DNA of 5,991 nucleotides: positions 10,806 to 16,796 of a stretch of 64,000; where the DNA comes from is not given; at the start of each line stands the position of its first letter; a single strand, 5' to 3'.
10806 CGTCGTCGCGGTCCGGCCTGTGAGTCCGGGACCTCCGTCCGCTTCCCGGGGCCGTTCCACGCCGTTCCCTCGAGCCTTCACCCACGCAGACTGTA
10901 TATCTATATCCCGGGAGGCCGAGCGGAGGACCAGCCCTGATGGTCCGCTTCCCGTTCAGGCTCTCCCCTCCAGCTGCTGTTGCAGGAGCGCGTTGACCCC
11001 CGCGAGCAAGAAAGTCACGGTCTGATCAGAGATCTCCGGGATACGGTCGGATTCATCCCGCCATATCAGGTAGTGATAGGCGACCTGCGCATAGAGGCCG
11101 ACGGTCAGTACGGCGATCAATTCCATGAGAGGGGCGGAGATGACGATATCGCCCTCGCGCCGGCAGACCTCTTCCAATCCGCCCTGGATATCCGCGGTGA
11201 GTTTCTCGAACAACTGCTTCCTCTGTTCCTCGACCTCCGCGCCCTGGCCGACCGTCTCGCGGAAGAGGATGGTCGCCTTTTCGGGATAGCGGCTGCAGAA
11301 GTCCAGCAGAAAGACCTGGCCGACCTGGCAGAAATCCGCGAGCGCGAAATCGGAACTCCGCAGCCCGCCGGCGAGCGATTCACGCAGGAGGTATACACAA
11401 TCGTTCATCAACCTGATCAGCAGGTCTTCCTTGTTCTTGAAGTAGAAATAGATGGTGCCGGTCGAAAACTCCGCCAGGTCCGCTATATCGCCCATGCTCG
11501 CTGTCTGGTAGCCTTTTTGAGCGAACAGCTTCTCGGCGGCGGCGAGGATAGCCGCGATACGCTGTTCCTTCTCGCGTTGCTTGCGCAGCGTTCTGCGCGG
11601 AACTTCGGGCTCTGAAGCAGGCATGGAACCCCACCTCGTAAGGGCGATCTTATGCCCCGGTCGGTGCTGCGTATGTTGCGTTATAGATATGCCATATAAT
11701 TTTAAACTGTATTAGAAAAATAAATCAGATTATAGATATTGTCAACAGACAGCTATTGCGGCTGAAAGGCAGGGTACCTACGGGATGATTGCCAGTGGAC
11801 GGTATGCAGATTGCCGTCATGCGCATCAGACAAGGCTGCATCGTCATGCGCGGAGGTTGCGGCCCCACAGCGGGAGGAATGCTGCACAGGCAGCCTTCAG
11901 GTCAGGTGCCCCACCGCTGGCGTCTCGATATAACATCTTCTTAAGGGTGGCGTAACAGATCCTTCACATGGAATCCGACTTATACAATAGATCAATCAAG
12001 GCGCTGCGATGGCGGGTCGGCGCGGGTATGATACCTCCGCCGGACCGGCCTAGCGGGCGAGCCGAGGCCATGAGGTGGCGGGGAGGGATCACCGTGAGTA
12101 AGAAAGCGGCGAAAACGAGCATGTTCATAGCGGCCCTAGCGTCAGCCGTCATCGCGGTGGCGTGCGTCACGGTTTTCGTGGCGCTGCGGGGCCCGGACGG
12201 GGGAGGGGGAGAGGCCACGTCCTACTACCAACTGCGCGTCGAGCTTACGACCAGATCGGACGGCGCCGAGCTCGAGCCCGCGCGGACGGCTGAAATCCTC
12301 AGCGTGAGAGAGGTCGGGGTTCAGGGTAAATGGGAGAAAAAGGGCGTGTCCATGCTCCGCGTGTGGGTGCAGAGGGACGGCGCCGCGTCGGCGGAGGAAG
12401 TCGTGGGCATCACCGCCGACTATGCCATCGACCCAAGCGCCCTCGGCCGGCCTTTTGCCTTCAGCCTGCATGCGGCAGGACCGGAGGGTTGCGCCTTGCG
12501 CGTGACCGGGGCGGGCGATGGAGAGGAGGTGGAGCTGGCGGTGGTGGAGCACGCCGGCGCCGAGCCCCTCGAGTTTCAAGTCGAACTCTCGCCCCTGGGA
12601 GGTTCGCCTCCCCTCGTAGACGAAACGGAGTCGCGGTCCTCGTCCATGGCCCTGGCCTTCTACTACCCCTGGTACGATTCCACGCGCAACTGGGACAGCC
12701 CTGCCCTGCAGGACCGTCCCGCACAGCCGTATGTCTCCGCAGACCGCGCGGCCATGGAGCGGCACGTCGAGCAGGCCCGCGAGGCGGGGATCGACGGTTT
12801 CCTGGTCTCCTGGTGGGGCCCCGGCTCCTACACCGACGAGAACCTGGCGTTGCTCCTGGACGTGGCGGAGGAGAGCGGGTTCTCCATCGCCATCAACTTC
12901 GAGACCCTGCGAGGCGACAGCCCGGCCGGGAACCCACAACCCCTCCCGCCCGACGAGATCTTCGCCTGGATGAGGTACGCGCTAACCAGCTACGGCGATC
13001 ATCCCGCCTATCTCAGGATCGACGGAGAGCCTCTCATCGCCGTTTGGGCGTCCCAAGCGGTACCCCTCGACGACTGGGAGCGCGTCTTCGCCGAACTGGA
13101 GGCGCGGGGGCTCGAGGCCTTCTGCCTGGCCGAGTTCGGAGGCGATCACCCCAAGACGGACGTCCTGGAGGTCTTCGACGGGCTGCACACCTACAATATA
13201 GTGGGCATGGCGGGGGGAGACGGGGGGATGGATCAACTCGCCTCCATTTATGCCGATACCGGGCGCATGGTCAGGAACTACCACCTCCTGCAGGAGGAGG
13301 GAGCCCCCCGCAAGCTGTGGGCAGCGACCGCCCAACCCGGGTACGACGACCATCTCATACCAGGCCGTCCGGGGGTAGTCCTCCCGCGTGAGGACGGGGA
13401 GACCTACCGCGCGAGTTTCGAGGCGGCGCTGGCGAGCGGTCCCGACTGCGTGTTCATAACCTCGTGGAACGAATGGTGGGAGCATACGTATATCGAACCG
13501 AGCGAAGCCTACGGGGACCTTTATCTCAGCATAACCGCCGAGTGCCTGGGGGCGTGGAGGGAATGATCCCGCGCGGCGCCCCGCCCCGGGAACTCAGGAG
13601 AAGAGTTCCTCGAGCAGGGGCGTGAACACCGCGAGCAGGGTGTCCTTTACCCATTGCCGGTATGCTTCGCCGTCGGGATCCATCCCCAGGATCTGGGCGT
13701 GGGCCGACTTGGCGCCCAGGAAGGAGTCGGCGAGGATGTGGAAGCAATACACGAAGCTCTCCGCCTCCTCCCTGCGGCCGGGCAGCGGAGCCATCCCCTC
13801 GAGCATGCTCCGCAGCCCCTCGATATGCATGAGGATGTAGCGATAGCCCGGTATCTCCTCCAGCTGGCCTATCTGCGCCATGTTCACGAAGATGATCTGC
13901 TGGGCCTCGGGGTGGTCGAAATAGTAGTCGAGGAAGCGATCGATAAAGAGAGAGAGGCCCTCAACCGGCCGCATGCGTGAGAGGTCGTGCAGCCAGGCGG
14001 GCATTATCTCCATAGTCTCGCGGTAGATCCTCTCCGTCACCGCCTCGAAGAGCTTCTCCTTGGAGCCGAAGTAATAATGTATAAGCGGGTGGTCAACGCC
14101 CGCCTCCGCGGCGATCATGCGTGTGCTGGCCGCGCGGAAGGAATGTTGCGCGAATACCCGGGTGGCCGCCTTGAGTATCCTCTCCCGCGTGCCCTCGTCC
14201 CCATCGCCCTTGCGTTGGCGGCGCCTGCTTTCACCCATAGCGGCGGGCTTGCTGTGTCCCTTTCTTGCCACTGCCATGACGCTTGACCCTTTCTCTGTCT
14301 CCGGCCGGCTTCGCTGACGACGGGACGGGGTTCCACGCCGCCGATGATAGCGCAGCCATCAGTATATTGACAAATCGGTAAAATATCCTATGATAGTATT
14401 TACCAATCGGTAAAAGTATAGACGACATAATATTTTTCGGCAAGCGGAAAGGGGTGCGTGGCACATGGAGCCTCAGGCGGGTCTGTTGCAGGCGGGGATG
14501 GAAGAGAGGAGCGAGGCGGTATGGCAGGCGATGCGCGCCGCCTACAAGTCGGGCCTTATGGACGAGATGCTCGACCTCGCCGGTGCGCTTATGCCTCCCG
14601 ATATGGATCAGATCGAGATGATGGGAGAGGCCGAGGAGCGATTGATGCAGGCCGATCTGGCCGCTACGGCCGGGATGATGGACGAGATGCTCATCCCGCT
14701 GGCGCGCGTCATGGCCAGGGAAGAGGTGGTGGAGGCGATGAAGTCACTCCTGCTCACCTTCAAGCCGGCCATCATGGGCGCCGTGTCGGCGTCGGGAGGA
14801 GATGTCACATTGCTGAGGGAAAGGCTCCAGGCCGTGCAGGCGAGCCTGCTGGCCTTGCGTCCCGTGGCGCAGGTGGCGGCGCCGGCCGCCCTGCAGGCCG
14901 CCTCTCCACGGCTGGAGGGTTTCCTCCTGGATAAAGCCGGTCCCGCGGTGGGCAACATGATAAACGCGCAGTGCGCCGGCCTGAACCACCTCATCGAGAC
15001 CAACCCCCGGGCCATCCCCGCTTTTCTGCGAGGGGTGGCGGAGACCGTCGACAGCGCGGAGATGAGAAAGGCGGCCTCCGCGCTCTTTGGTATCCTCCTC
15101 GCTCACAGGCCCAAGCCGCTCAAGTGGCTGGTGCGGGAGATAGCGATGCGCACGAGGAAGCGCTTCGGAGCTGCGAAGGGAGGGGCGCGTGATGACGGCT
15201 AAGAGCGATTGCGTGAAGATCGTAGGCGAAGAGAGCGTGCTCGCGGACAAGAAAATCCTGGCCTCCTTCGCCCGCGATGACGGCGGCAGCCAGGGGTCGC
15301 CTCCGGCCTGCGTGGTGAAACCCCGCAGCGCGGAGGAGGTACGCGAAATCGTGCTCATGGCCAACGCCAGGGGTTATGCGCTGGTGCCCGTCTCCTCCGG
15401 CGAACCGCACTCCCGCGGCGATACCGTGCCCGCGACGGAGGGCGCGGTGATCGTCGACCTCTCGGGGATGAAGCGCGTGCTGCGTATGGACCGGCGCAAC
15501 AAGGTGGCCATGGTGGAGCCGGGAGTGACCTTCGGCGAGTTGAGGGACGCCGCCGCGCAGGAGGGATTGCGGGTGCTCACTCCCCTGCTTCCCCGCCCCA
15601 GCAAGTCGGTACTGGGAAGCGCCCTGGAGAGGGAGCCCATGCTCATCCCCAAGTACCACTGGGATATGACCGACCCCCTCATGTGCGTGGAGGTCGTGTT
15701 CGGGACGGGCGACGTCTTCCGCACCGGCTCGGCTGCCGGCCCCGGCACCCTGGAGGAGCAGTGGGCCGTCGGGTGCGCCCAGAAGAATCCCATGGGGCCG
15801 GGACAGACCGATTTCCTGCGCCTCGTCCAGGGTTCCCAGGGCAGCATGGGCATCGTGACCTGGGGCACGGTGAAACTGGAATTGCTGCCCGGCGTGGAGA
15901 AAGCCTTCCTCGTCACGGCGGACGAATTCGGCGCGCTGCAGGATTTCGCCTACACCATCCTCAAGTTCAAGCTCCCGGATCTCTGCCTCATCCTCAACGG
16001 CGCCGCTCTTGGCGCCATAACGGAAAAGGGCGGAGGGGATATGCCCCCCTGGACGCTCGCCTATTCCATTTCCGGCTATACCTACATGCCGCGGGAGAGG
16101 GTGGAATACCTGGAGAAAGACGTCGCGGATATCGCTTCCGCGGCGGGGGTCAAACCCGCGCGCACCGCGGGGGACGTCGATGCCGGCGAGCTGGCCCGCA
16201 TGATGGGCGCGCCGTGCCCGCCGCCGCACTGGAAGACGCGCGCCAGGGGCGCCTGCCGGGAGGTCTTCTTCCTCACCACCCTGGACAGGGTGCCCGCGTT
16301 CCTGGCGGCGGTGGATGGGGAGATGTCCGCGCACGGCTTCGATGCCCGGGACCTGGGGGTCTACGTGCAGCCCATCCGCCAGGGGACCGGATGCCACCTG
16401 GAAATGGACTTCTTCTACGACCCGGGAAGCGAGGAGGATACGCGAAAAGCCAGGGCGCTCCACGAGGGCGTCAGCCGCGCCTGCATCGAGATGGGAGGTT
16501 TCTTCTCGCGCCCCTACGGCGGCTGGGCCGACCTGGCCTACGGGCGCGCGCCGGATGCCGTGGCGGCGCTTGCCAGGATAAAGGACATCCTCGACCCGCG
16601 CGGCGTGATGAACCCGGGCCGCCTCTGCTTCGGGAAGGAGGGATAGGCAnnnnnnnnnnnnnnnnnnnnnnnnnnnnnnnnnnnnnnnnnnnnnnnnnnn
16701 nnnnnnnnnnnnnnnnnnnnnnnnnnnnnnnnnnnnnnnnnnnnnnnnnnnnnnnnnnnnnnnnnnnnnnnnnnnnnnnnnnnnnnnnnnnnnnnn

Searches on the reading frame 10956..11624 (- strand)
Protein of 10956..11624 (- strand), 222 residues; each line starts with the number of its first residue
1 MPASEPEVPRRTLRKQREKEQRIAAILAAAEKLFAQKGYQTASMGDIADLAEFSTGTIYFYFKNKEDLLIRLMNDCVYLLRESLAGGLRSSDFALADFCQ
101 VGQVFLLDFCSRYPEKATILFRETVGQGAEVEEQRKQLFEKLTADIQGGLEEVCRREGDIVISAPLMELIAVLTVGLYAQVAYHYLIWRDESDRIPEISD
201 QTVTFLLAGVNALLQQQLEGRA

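Call 76: search_protein_families(library=pfam, proteins=[window:10956-11624:-], max_evalue=0.0001)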
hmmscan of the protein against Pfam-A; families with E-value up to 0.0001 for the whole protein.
window:10956-11624:- (222 aa): 1 family
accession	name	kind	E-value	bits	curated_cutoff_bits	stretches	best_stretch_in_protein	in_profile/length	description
PF00440.29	TetR_N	-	5.2e-17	61.8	24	1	26-71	1-46/47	Bacterial regulatory proteins, tetR family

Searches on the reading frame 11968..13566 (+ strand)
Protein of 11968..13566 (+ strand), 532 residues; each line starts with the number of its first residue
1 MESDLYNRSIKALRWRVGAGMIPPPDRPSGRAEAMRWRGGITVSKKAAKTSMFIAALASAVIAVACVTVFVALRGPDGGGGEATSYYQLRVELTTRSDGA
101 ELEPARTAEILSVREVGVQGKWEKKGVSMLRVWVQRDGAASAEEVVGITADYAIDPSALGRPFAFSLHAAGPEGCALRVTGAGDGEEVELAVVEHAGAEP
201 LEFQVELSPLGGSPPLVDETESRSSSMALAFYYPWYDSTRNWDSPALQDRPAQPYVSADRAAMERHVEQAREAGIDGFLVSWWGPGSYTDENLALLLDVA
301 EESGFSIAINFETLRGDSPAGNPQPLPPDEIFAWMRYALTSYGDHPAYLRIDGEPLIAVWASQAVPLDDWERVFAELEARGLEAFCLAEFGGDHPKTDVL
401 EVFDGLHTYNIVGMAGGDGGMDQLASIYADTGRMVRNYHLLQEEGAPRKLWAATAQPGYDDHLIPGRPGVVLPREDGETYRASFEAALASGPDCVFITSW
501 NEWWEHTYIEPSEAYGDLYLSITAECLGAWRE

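Call 76: search_protein_families(library=pfam, proteins=[window:11968-13566:+], max_evalue=0.0001)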
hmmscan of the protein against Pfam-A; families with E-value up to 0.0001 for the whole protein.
window:11968-13566:+ (532 aa): 3 families
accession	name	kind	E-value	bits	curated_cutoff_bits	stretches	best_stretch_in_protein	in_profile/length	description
PF16317.11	Glyco_hydro_99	-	2.5e-25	89.8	33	1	255-512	65-307/341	Glycosyl hydrolase family 99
PF03659.20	Glyco_hydro_71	-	7.2e-14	51.8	34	1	260-513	15-242/375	Glycosyl hydrolase family 71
PF14307.12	Glyco_tran_WbsX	-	3.3e-11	43.7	25.1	1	337-522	142-349/350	Glycosyltransferase WbsX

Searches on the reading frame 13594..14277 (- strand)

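Call 76: search_protein_families(library=pfam, proteins=[window:13594-14277:-], max_evalue=0.0001)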
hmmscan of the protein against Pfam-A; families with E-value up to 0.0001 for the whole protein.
window:13594-14277:- (227 aa): 1 family
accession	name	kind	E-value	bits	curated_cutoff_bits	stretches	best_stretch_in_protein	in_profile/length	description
PF00440.29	TetR_N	-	2.3e-17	63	24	1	34-80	1-47/47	Bacterial regulatory proteins, tetR family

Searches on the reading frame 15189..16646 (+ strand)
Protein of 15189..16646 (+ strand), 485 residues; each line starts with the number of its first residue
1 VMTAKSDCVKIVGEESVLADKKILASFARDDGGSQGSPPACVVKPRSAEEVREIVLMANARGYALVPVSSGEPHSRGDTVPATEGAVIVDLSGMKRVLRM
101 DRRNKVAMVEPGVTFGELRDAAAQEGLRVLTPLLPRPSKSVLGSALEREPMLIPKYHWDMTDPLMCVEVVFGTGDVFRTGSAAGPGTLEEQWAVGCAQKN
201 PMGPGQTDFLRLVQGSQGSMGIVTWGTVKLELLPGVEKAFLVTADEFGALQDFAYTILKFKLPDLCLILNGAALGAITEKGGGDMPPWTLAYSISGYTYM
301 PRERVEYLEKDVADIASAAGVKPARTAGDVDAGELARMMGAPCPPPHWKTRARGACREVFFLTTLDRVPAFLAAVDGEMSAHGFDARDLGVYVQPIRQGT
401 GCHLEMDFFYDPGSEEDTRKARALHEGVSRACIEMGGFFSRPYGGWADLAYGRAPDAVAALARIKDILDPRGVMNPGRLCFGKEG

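Call 76: search_protein_families(library=pfam, proteins=[window:15189-16646:+], max_evalue=0.0001)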
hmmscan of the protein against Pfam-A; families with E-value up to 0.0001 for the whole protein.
window:15189-16646:+ (485 aa): 2 families
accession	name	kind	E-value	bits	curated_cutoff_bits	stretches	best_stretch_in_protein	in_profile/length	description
PF01565.28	FAD_binding_4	-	2.9e-19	69.6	26.4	1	39-179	1-138/139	FAD binding domain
PF02913.24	FAD-oxidase_C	-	2.3e-07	31.2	21.2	1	363-478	135-247/248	FAD linked oxidases, C-terminal domain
